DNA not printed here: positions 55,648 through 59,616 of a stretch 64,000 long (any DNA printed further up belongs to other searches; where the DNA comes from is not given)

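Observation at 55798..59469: DEMETER/ROS1-type DNA glycosylase carrying an apparent J-domain and a permuted-CXXC-like tail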

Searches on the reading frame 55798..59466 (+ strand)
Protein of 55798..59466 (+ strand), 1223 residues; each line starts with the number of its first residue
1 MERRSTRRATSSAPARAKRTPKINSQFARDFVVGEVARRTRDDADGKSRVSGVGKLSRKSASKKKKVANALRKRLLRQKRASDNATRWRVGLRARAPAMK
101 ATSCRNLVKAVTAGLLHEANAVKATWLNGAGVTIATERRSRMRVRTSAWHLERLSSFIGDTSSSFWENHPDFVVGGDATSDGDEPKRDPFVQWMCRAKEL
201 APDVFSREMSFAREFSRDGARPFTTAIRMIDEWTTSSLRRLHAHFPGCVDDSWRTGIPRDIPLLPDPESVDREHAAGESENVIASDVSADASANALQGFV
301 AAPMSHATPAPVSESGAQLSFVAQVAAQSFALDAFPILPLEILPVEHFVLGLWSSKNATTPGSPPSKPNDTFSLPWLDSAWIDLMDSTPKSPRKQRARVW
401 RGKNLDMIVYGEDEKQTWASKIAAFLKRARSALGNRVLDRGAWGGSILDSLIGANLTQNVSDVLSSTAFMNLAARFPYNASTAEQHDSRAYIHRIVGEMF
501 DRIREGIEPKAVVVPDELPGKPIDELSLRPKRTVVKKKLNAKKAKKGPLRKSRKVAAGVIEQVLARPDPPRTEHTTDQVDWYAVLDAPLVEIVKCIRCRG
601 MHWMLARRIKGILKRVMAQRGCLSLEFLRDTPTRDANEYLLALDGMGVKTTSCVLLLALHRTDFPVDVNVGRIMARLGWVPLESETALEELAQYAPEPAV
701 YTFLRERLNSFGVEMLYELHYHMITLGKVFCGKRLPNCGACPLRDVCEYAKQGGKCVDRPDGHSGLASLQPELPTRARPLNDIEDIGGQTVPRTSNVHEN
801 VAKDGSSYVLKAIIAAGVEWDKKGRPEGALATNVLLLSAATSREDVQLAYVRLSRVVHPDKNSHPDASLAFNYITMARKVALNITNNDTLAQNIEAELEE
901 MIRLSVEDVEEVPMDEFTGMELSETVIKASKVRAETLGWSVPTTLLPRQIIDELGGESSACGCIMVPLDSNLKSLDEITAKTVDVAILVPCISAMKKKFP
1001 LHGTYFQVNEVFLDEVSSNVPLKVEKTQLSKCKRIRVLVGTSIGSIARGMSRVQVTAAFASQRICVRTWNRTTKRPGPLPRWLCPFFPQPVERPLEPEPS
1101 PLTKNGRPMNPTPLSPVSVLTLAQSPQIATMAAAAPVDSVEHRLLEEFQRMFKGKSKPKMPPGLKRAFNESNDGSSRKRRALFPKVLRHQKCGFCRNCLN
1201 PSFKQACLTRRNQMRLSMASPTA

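Call 3: search_protein_families(library=pfam, proteins=[window:55798-59466:+], max_evalue=10)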
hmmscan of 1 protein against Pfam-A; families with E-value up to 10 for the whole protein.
window:55798-59466:+ (1223 aa): 4 families
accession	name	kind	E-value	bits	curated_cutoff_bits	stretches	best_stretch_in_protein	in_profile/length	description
PF15628.11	RRM_DME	-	1.3e-29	102.8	34.6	1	986-1081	2-97/102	RRM in Demeter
PF00226.36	DnaJ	-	9.2e-06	26.1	27.8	1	834-880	5-52/63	DnaJ domain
PF00730.31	HhH-GPD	-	0.00032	21.4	26.2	1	580-691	29-101/108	HhH-GPD superfamily base excision DNA repair protein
PF10576.14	EndIII_4Fe-2S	-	0.061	14.1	20.5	1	736-747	6-17/17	Iron-sulfur binding domain of endonuclease III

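Call 4: search_protein_families(library=ncbifam, proteins=[window:55798-59466:+], max_evalue=1)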
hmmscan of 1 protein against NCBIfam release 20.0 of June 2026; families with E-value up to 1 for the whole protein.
window:55798-59466:+ (1223 aa): 11 families
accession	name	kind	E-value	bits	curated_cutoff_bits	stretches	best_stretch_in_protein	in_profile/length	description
NF053634.1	MonDNAglycDR2438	equivalog_domain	9.9e-27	93.9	400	1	579-750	49-208/219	monofunctional DNA glycosylase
TIGR01084.1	mutY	equivalog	2.8e-08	33.7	286.5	1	638-753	107-212/277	A/G-specific adenine glycosylase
TIGR00588.1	ogg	subfamily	5.5e-08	32.3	397.85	1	617-677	198-260/310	8-oxoguanine DNA-glycosylase (ogg)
TIGR01083.1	nth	equivalog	1.1e-06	28.5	211.7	1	586-738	64-192/192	endonuclease III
NF007978.0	PRK10702.1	equivalog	4.1e-06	26.6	405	1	639-751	110-207/211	endonuclease III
NF008132.0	PRK10880.1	equivalog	0.00011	21.4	427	1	638-749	110-211/351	A/G-specific adenine glycosylase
NF010871.0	PRK14278.1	equivalog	0.0059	15.5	502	1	837-881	11-55/378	molecular chaperone DnaJ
TIGR02349.1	DnaJ_bact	equivalog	0.016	14.6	377.2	1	834-882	5-54/354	molecular chaperone DnaJ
NF010892.0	PRK14299.1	equivalog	0.02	14.1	392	1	835-880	10-55/291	chaperone protein DnaJ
NF010488.0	PRK13910.1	equivalog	0.034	13.5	471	1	638-747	73-167/290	adenine-specific DNA glycosylase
TIGR03835.1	termin_org_DnaJ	equivalog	0.19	10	512.25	1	834-883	7-56/871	terminal organelle assembly protein TopJ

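Call 5: find_homologous_proteins(query=window:55798-59466:+, max_evalue=0.001)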
Query window:55798-59466:+ (1223 aa): 23 proteins with E <= 0.001 among 8000 candidates.
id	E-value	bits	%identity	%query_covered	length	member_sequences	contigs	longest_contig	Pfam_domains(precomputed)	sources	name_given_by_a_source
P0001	0.0e+0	2787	100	100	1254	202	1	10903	PF00226.37,PF15628.12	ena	-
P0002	0.0e+0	1526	62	94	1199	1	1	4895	PF00226.37,PF15628.12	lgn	-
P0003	0.0e+0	1478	61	91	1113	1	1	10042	PF00226.37,PF15628.12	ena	-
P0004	0.0e+0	1477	61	91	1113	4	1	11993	PF00226.37,PF15628.12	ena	-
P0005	0.0e+0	1474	61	91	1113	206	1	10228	PF00226.37,PF15628.12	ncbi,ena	-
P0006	0.0e+0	1463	60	92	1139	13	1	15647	PF00226.37,PF15628.12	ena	-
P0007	0.0e+0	1442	62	87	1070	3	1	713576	PF00226.37,PF15628.12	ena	-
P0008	0.0e+0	1441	62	86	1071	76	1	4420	PF00226.37,PF15628.12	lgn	-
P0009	0.0e+0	1436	62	86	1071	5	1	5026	PF00226.37,PF15628.12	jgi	-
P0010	0.0e+0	1245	61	78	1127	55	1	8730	PF00226.37,PF15628.12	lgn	-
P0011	0.0e+0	1119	63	67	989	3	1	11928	PF00226.37,PF15628.12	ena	-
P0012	0.0e+0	1100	59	73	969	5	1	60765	PF00226.37,PF15628.12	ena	-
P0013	0.0e+0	1033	59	70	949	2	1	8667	PF00226.37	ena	-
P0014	9.5e-175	601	73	15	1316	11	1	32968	PF00226.37,PF00730.32,PF15628.12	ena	-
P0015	1.5e-168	581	49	30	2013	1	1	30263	PF07496.22,PF21743.4,PF15628.12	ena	-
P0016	4.4e-168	579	49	30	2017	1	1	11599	PF07496.22,PF15628.12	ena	-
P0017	5.3e-167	576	52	28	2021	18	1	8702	PF07496.22,PF00730.32,PF15628.12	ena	-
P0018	6.0e-167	576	51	30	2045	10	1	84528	PF07496.22,PF21743.4,PF15628.12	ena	-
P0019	6.4e-159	549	42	45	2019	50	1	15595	PF00730.32,PF15626.12,PF21743.4,PF15628.12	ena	-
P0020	1.8e-157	544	53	28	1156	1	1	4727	PF15628.12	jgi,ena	-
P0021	3.9e-73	265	47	15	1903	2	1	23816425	PF15629.12,PF15628.12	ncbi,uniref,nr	ncbi:transcriptional activator DEMETER-like [Chenopodium quinoa]|uniref:transcriptional activator DE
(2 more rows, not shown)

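Call 6: search_solved_structures(query=window:55798-59466:+, max_evalue=0.01, show_alignments=2)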
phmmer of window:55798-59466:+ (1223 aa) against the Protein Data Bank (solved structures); distinct sequences matched with E-value up to 0.01: 53.
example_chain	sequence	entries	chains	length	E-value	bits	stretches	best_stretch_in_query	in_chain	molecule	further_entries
7yhq_A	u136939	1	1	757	7.4e-81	275.5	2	409-749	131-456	Sex-determining region Y protein,DNA glycosylase/AP lyase ROS1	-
7yho_A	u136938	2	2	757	3.6e-80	273.2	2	409-749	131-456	Sex-determining region Y protein,DNA glycosylase/AP lyase ROS1 | Sex-determining region Y protein,REPRESSOR OF SILENCING 1,DNA glycosylase/AP lyase ROS1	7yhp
8a5c_A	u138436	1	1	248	1.8e-22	82.1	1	576-755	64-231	Endonuclease III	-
8a5f_A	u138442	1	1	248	3.5e-22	81.2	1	574-755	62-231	Endonuclease III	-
4unf_A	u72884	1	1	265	4.7e-22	80.7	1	576-755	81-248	ENDONUCLEASE III-1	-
4uob_A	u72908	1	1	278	2.4e-11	45.3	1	579-750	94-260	ENDONUCLEASE III-3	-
8a5g_A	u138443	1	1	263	3.8e-11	44.6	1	579-750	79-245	Endonuclease III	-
6g3x_A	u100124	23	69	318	1.1e-05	26.6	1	599-685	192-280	N-glycosylase/DNA lyase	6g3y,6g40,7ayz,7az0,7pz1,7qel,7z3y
1orn_A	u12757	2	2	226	7e-05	23.9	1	586-752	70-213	Endonuclease III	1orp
1p59_A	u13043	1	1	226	0.00013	23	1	586-752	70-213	Endonuclease III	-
2abk_A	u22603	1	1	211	0.00013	23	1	644-751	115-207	ENDONUCLEASE III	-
5an4_A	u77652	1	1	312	0.00018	22.5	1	594-685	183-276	N-GLYCOSYLASE/DNA LYASE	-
1fn7_A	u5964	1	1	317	0.00018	22.5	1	594-685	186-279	8-OXOGUANINE DNA GLYCOSYLASE 1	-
2i5w_A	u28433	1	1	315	0.00018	22.5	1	594-685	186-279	N-glycosylase/DNA lyase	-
10mn_A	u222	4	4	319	0.00018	22.5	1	594-685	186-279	N-glycosylase/DNA lyase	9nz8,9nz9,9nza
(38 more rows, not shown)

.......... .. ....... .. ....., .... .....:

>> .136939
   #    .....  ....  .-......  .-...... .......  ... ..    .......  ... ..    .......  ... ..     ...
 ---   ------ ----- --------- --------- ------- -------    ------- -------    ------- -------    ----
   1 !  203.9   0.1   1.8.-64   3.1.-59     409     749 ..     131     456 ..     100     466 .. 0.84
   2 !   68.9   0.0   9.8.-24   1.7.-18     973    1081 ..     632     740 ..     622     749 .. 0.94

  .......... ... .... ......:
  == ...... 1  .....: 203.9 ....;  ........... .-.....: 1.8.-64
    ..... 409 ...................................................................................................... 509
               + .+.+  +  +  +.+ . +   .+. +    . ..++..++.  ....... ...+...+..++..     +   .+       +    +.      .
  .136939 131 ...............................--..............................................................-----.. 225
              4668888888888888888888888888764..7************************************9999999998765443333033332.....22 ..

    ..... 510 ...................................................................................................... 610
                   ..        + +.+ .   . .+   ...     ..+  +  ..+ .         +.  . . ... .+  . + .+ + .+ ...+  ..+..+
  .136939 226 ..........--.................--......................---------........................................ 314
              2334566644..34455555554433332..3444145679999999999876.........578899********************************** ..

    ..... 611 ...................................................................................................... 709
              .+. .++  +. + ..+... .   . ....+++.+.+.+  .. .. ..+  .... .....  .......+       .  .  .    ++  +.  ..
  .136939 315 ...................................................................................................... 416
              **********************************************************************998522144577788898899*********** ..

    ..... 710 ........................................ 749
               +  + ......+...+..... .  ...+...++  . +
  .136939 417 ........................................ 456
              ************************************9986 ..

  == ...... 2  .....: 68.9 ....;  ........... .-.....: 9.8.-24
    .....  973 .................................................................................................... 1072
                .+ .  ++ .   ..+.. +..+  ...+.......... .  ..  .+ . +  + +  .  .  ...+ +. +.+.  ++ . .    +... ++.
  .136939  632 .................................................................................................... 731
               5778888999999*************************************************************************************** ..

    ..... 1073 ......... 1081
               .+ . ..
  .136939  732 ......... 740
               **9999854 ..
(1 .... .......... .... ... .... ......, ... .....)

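Call 8: list_cluster_members(proteins=[P0005, P0001, P0014, P0007, P0019, P0018])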
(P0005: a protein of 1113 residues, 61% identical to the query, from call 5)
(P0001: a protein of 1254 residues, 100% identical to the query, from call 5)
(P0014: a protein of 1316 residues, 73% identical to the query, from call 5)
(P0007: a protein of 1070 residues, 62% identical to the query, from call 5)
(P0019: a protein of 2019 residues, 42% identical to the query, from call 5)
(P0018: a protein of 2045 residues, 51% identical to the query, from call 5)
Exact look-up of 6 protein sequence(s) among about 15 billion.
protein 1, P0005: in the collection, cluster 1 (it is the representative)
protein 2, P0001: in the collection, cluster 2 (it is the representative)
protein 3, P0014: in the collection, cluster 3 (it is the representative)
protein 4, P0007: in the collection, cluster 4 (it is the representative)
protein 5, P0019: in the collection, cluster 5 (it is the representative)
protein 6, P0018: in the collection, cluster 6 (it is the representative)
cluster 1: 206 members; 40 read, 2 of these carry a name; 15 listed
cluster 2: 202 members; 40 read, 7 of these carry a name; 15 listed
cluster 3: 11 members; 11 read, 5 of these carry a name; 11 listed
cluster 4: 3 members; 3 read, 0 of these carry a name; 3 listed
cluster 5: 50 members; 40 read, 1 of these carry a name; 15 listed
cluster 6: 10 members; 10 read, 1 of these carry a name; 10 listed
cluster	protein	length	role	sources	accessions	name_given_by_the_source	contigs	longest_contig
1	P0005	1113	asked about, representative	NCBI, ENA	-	-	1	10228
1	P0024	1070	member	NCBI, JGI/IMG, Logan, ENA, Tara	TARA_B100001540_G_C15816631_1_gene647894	endonuclease III | strand:+ start:5849 stop:9061 length:3213 start_codon:yes stop_codon:yes ...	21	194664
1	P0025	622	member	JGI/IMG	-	endonuclease III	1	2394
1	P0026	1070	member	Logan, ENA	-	-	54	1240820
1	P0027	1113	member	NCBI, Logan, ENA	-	-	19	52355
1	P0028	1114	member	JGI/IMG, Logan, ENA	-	-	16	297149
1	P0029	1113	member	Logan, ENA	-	-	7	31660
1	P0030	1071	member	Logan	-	-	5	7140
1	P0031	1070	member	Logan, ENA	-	-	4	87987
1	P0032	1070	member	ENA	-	-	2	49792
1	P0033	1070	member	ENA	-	-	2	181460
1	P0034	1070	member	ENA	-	-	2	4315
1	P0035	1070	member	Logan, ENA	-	-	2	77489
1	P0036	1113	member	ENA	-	-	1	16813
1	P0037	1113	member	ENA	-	-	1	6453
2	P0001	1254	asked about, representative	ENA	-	-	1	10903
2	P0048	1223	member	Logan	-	-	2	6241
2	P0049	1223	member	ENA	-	-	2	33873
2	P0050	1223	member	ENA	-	-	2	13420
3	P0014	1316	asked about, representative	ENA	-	-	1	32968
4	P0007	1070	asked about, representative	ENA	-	-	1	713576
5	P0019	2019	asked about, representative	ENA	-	-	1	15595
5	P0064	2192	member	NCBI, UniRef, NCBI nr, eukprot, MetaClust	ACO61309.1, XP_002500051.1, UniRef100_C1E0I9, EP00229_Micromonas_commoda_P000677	DNA glycosylase [Micromonas commoda] | DNA glycosylase n=1 Tax=Micromonas commoda (strain RCC299 / NOUM17 / CCMP2709) ... | XP_002500051.1 DNA glycosylase [Micromonas commoda]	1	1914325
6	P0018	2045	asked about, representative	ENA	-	-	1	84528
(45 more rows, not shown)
